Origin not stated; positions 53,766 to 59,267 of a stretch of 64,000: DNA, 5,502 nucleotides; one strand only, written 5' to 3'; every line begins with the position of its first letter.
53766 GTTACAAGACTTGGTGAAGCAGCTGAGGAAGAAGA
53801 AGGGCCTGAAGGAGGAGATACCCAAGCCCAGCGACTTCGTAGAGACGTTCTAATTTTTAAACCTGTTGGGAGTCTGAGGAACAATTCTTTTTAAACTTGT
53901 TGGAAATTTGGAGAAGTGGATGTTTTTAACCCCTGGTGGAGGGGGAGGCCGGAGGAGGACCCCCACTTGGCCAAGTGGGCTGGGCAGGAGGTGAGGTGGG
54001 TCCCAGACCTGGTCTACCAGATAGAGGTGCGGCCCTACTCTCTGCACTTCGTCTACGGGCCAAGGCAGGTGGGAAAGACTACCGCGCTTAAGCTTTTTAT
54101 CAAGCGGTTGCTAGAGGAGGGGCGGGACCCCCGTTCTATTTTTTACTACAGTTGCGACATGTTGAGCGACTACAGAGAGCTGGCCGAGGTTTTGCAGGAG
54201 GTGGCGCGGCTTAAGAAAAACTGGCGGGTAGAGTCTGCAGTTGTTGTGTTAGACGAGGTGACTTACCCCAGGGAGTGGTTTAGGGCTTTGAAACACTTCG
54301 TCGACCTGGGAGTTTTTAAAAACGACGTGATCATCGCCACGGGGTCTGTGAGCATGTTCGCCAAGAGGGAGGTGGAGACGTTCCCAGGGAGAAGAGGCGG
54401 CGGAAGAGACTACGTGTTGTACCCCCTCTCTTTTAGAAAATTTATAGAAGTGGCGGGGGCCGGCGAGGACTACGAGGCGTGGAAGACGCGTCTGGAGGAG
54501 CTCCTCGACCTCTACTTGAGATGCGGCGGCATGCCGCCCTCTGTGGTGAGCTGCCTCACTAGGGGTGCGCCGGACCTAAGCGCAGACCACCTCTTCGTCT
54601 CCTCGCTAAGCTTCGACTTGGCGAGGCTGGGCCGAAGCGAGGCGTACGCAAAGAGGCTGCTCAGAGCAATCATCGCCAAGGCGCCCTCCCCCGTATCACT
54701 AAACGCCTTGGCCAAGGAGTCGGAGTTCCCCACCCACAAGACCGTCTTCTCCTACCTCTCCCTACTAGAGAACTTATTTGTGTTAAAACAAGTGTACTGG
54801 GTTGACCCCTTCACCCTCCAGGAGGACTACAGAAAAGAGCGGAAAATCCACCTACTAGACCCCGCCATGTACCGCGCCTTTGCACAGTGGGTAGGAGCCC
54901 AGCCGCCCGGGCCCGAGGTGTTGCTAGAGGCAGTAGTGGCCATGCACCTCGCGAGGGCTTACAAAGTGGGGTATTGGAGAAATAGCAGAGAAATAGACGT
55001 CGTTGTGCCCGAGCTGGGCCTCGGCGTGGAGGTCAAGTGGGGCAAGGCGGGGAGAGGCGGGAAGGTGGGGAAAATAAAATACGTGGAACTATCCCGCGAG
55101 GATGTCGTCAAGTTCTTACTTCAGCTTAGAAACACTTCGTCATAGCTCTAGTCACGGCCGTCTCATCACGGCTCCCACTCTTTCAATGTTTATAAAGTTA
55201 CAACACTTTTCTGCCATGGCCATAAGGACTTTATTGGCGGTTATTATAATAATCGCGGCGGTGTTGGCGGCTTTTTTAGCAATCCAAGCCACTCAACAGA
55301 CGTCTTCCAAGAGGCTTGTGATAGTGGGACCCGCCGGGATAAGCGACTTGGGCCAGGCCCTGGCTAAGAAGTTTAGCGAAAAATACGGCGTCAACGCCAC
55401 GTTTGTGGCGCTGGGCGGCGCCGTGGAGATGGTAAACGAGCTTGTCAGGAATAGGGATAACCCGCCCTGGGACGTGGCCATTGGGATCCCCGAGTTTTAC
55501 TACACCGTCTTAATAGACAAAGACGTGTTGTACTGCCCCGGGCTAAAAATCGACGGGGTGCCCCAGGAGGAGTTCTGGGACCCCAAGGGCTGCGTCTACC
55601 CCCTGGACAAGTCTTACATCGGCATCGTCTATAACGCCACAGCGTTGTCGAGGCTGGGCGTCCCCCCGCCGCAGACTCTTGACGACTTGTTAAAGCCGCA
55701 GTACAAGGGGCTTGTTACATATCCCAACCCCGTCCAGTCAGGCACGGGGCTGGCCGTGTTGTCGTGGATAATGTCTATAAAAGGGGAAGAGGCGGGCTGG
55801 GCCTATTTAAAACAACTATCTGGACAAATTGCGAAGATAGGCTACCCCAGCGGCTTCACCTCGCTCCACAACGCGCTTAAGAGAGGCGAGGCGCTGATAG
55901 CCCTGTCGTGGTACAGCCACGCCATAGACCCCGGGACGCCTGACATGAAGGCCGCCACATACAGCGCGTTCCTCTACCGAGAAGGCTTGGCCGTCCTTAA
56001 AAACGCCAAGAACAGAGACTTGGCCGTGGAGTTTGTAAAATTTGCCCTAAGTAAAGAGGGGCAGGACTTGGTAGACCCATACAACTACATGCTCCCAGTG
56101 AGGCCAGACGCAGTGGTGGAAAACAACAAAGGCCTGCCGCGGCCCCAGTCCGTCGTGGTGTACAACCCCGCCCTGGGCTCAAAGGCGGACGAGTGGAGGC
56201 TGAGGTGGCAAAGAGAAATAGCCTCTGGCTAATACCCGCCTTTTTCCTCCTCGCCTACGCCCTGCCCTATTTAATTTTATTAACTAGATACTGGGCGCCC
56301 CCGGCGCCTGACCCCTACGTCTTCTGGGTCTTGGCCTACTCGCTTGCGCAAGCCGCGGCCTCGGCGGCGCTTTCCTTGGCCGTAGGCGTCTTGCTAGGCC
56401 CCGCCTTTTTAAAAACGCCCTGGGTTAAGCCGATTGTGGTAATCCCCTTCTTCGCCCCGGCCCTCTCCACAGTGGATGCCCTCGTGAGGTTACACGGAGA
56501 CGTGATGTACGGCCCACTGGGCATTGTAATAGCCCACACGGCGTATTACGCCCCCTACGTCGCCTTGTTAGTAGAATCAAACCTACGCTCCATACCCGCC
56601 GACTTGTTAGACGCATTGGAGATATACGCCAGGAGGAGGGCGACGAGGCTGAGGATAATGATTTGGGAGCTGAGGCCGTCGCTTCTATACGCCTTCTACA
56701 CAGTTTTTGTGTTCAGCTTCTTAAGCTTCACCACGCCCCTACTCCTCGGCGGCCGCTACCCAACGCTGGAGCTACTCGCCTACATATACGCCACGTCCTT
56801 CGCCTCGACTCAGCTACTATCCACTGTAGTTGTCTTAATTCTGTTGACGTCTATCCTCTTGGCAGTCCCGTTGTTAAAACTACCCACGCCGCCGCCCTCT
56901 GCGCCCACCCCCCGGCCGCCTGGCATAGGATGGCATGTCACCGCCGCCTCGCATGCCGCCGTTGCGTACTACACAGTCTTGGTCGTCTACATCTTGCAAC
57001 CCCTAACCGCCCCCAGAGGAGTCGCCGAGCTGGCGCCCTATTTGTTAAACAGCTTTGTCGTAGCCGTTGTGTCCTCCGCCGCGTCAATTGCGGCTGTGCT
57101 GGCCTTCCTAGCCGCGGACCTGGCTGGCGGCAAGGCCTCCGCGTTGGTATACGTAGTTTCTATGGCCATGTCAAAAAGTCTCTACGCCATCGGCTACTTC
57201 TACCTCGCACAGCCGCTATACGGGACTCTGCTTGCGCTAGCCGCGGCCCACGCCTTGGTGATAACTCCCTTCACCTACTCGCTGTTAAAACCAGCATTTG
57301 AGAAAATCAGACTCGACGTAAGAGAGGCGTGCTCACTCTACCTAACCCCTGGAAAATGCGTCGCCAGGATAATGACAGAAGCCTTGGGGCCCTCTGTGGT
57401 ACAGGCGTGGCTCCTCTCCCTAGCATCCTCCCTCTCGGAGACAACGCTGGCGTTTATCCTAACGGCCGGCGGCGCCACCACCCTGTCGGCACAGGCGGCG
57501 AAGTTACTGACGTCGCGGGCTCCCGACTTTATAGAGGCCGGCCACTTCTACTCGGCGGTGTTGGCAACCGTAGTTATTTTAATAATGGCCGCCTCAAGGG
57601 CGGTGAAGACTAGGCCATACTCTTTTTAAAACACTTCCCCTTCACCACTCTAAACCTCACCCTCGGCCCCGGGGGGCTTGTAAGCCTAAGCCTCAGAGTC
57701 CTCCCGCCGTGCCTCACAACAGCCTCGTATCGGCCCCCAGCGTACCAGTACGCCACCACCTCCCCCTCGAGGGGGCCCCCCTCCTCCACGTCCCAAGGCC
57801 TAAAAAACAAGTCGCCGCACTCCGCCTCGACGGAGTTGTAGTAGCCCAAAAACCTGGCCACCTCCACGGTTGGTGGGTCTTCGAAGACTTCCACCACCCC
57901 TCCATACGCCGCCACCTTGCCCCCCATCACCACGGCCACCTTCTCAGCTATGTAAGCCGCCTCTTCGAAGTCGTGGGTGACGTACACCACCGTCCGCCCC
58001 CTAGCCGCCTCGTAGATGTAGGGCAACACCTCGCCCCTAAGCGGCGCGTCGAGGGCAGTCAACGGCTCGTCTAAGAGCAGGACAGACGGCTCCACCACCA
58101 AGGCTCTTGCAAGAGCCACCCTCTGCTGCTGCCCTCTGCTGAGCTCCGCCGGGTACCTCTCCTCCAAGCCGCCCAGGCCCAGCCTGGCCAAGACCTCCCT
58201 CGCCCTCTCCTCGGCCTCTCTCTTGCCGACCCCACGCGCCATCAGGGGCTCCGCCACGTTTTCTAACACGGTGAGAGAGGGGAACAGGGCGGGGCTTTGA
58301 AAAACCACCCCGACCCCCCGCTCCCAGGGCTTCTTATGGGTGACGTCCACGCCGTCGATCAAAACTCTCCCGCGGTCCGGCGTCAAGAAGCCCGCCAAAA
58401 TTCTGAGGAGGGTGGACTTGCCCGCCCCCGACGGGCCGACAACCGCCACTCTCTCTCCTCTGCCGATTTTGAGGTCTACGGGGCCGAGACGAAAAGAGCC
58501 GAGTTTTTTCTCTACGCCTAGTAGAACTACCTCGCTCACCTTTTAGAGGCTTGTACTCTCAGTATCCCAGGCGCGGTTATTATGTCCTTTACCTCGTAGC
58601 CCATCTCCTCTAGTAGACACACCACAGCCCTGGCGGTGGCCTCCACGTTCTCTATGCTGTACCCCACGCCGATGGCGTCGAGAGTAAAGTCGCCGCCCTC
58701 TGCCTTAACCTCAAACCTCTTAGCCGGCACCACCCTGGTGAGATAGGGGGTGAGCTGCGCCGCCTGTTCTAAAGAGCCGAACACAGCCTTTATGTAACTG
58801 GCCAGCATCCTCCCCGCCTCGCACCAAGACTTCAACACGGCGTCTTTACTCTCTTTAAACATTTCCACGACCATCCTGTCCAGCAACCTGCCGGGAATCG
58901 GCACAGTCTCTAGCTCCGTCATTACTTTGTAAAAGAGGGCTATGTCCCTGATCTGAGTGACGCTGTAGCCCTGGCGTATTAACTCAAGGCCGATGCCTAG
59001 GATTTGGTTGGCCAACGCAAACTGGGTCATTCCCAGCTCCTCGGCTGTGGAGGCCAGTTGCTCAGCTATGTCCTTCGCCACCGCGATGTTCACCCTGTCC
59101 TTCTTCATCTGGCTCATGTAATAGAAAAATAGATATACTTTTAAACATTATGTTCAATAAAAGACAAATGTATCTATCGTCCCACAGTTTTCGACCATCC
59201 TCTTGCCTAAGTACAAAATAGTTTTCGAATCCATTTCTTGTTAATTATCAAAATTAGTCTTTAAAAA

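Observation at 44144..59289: Shared palindromic operator TTAAC-N3-GTTAA at four transporter promoters (ZIP, both faces of the phnC/phnD divergent region, feoB)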

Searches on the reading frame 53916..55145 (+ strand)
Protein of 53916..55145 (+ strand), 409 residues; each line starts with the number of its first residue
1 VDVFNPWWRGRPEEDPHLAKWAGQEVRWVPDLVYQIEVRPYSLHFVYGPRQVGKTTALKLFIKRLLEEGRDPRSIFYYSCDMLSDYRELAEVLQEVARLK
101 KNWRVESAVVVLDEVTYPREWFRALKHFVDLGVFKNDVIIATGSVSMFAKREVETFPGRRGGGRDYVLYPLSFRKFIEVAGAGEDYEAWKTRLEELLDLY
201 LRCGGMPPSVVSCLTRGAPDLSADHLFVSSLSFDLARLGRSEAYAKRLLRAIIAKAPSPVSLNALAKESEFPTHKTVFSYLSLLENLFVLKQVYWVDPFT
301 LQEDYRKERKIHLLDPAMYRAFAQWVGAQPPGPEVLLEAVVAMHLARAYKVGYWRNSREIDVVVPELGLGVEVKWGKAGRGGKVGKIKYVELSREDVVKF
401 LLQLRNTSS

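Call 9: search_protein_families(library=pfam, proteins=[window:53916-55145:+])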
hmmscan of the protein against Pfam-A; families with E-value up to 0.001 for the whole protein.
window:53916-55145:+ (409 aa): 4 families
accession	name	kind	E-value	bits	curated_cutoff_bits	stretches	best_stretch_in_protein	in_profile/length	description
PF13173.12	AAA_14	-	1.2e-24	87.2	27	1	45-176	6-128/129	AAA domain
PF13635.12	DUF4143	-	2.3e-12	47.4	28.1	1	240-376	11-160/160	Domain of unknown function (DUF4143)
PF01637.24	ATPase_2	-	3.3e-08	34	33.2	1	37-80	16-57/225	ATPase domain predominantly from Archaea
PF13401.12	AAA_22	-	0.00038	21.2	27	0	44-93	8-54/130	AAA domain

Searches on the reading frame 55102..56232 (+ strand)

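Call 9: search_protein_families(library=pfam, proteins=[window:55102-56232:+])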
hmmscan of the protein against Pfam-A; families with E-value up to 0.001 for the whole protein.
window:55102-56232:+ (376 aa): 4 families
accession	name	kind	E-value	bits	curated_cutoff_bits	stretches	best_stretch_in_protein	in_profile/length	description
PF13343.11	SBP_bac_6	-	2.2e-17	63.8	24.6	1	155-346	47-229/245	Bacterial extracellular solute-binding protein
PF13416.11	SBP_bac_8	-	2.4e-16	60.8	27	1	86-338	1-266/279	Bacterial extracellular solute-binding protein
PF01547.30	SBP_bac_1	-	9.1e-16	59.2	26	1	85-321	11-306/307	Bacterial extracellular solute-binding protein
PF13531.11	SBP_bac_11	-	2.3e-12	47.6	25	1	73-323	2-220/227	Bacterial extracellular solute-binding protein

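Call 37: search_protein_families(library=ncbifam, proteins=[window:55102-56232:+], max_evalue=0.01)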
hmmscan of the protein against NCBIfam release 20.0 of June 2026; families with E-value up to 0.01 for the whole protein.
window:55102-56232:+ (376 aa): 8 families
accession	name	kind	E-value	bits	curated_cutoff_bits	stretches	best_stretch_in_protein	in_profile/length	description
NF011620.1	PRK15046.1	equivalog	4.4e-27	94.7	310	1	52-342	7-299/334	2-aminoethylphosphonate ABC transporter substrate-binding protein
TIGR01254.1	sfuA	subfamily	4.4e-26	91.8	93.4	1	86-337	22-272/306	thiamine ABC transporter substrate-binding protein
TIGR03261.1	phnS2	equivalog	3.7e-24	85.4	392.75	1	52-334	4-288/334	putative 2-aminoethylphosphonate ABC transporter substrate-binding protein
TIGR03227.1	PhnS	equivalog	2.8e-19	69.2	395.3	1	50-342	16-309/360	2-aminoethylphosphonate ABC transporter substrate-binding protein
TIGR01276.1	thiB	equivalog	1.6e-13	50.6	317.15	1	94-373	44-322/324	thiamine ABC transporter substrate binding subunit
NF003196.0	PRK04168.1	equivalog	0.00011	21.2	355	1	295-326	280-311/338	tungstate ABC transporter substrate-binding protein WtpA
TIGR02136.1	ptsS_2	subfamily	0.0014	17.8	206.6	0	283-329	245-292/295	phosphate ABC transporter substrate-binding protein PstS family protein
TIGR03850.1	bind_CPR_0540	equivalog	0.0019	16.9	299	0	286-334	316-364/437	carbohydrate ABC transporter substrate-binding protein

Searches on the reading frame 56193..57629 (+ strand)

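Call 9: search_protein_families(library=pfam, proteins=[window:56193-57629:+])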
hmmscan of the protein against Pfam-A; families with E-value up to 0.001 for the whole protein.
window:56193-57629:+ (478 aa): 0 families

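Call 37: search_protein_families(library=ncbifam, proteins=[window:56193-57629:+], max_evalue=0.01)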
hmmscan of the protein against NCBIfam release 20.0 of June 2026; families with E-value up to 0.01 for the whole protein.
window:56193-57629:+ (478 aa): 4 families
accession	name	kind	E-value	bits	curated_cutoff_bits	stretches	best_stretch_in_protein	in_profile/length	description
NF006952.0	PRK09433.1-3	equivalog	1.2e-12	47.4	679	1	32-312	43-363/534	thiamine/thiamine pyrophosphate ABC transporter permease ThiP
TIGR03262.1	PhnU2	equivalog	1e-07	31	593.25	1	78-223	92-249/546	putative 2-aminoethylphosphonate ABC transporter permease subunit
NF043073.1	MMSYN1_0195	equivalog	0.0014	16.9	1250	1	102-202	121-220/1021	spermidine/putrescine ABC transporter permease/substrate-binding protein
NF038017.1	ABC_perm1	subfamily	0.0019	18.2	100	1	91-187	57-151/184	ABC transporter permease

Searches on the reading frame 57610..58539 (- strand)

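Call 9: search_protein_families(library=pfam, proteins=[window:57610-58539:-])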
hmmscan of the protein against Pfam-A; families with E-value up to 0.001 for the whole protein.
window:57610-58539:- (309 aa): 4 families
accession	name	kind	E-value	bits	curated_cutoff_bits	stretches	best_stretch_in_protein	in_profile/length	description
PF00005.33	ABC_tran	-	8e-40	137.1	25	1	20-160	3-136/137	ABC transporter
PF13304.12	AAA_21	-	1.7e-10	41.9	27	1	116-190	221-299/304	AAA domain, putative AbiEii toxin, Type IV TA system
PF13191.12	AAA_16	-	8.3e-05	23.6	32.6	1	25-121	21-103/167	AAA ATPase domain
PF13555.12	AAA_29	-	0.00071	19.7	27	0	23-55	17-49/61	P-loop containing region of AAA domain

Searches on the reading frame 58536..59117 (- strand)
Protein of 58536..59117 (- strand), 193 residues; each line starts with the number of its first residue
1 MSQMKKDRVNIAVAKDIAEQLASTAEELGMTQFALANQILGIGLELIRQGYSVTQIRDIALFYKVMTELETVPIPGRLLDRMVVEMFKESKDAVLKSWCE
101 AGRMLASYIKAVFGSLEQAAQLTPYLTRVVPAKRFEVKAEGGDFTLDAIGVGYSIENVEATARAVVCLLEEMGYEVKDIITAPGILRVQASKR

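Call 8: search_protein_families(library=pfam, proteins=[window:58536-59117:-])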
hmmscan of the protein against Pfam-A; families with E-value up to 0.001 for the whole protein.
window:58536-59117:- (193 aa): 0 families

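Call 37: search_protein_families(library=ncbifam, proteins=[window:58536-59117:-], max_evalue=0.01)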
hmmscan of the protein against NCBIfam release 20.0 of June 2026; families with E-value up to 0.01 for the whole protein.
window:58536-59117:- (193 aa): 0 families

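Call 53: search_solved_structures(query=window:58536-59117:-, max_evalue=1)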
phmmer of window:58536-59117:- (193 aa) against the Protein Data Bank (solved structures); distinct sequences matched with E-value up to 1: 2.
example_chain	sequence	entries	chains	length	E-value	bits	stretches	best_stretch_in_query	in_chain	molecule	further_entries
9i8e_C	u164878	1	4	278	0.2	14.7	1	88-147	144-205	Encapsulin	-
9i8f_C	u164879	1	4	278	0.32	14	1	88-132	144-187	Encapsulin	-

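Call 77: predict_structure(protein=window:58536-59117:-)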
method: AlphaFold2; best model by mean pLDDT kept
length: 193 residues; sequences in the alignment: 1
mean_pLDDT: 64.3   pTM: 0.54
mean pLDDT of the five models: 64.3, 61.6, 60.6, 57.5, 55.4
residues with pLDDT >= 90: 11; 70-90: 59; 50-70: 82; < 50: 41
segments of 3 or more residues with pLDDT < 50: 1-9, 60-89
pLDDT, mean of each block of 10 residues (from residue 1): 38 60 60 54 54 53 45 40 46 67 70 66 64 79 82 73 87 91 88 83
secondary structure, 60 per line:
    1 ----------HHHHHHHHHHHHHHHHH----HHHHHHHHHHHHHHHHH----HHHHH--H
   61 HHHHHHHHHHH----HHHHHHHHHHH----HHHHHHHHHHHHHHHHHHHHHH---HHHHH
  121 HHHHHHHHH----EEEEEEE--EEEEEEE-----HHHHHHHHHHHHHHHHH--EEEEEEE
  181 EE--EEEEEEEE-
elements in order: H11-27 H32-48 H53-57 H60-71 H76-86 H91-112 H116-129 E134-140 E143-149 H155-171 E174-182 E185-192

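Call 82: fold_search(model_id=the predicted structure, library=pdb)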
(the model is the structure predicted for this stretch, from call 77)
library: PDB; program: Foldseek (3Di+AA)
matches with E <= 10: 804; with E <= 0.001: 4
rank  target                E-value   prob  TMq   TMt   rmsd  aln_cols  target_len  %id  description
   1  7mwr_B                3.2e-05  1.00  0.30  0.25  13.5       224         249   15  Structure of De Novo designed beta sheet heterodimer LHD101A53/B4 (released 2022-01-19)
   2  9dd0_D                1.7e-04  1.00  0.38  0.55   5.7       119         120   18  Designed allosteric facilitated dissociation switch AS1 in complex state TH with methylated lysines, crystal #2 (released 2025-08-20)
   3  7mwr_A                2.1e-04  1.00  0.31  0.30  12.0       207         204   15  Structure of De Novo designed beta sheet heterodimer LHD101A53/B4 (released 2022-01-19)
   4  9dd0_B                6.6e-04  1.00  0.38  0.54   5.7       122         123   18  Designed allosteric facilitated dissociation switch AS1 in complex state TH with methylated lysines, crystal #2 (released 2025-08-20)
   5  9dd4_A                1.3e-03  1.00  0.36  0.51   8.8       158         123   13  Crystal Structure of Designed facilitated dissociation target LHD101An1: LHD101A with an N-terminal extension (released 2025-08-20)
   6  3nvr_B                2.6e-03  1.00  0.38  0.40  10.5       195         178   11  Modulating Heme Redox Potential Through Protein-Induced Porphyrin Distortion (released 2010-09-08)
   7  8up1_A                2.7e-03  0.99  0.31  0.19  13.0       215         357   17  CryoEM Structure of Allosterically Switchable De Novo Protein sr322, In Closed State without Effector Peptide (released 2024-08-14)
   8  3sj5_B                2.8e-03  0.99  0.36  0.38   8.7       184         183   12  I5F Mutant Structure of T. Tengcongensis H-NOX (released 2011-07-20)
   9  9dcz_D                3.3e-03  1.00  0.37  0.53   6.0       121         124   17  Designed allosteric facilitated dissociation switch AS1 in complex state TH with methylated lysines, crystal #1 (released 2025-08-20)
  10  1u55_B                3.3e-03  0.99  0.38  0.39  10.4       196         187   12  Crystal structure of an oxygen binding H-NOX domain related to soluble guanylate cyclases (oxygen complex) (released 2004-08-31)
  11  6cww_A                3.5e-03  1.00  0.39  0.40   8.2       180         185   12  Cs H-NOX mutant with unnatural amino acid 4-cyano-L-phenylalanine at site 5 (released 2018-05-16)
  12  1u56_B                3.7e-03  0.99  0.36  0.37   8.5       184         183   13  Crystal structure of an oxygen binding H-NOX domain related to soluble guanylate cyclases (Water-ligated, ferric form) (released 2004-08-31)
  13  3nvu_A                4.1e-03  1.00  0.35  0.36   6.3       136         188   12  Modulating Heme Redox Potential Through Protein-Induced Porphyrin Distortion (released 2010-09-08)
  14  8poc_A                4.3e-03  1.00  0.40  0.47  11.2       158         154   13  Cryo-EM structure of Dickeya dadantii BcsD (released 2023-12-20)
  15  3sj5_A                4.5e-03  1.00  0.39  0.40   8.5       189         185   12  I5F Mutant Structure of T. Tengcongensis H-NOX (released 2011-07-20)
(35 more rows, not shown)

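Call 84: search_protein_families(library=pfam, proteins=[window:58536-59117:-], max_evalue=10)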
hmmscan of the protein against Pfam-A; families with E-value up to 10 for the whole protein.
window:58536-59117:- (193 aa): 0 families
